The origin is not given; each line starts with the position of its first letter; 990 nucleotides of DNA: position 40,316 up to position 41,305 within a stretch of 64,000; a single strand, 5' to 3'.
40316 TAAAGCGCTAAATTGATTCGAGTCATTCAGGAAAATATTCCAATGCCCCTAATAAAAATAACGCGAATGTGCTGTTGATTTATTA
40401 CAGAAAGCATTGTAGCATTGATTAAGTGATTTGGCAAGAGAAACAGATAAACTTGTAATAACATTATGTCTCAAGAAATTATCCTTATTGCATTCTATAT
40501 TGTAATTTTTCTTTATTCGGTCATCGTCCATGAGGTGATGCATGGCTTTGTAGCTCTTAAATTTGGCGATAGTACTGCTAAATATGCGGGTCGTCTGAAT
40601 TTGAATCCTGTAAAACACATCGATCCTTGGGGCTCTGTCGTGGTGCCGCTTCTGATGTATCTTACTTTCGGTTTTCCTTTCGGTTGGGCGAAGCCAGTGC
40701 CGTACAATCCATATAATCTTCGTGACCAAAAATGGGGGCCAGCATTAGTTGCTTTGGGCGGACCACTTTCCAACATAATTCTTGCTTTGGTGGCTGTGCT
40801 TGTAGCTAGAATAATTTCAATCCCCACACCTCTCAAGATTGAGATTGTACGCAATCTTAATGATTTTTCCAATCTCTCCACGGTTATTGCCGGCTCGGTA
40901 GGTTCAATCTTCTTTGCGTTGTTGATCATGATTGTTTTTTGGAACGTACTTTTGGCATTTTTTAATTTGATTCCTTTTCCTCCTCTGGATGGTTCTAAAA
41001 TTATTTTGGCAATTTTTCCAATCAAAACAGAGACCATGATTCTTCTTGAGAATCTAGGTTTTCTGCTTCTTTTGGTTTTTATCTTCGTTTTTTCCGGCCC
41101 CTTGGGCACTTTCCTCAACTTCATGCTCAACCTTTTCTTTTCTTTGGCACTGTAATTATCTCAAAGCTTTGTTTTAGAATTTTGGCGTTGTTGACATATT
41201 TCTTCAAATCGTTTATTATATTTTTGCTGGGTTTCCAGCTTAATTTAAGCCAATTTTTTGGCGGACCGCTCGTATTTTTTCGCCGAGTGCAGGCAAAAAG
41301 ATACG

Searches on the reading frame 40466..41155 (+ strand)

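Call 94: search_protein_families(library=pfam, proteins=[window:40466-41155:+], max_evalue=0.001)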
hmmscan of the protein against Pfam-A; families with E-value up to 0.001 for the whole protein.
window:40466-41155:+ (229 aa): 1 family
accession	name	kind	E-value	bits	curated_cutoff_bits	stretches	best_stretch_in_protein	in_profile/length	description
PF02163.28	Peptidase_M50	-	9e-13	48.5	27.2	1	11-194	2-210/221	Peptidase family M50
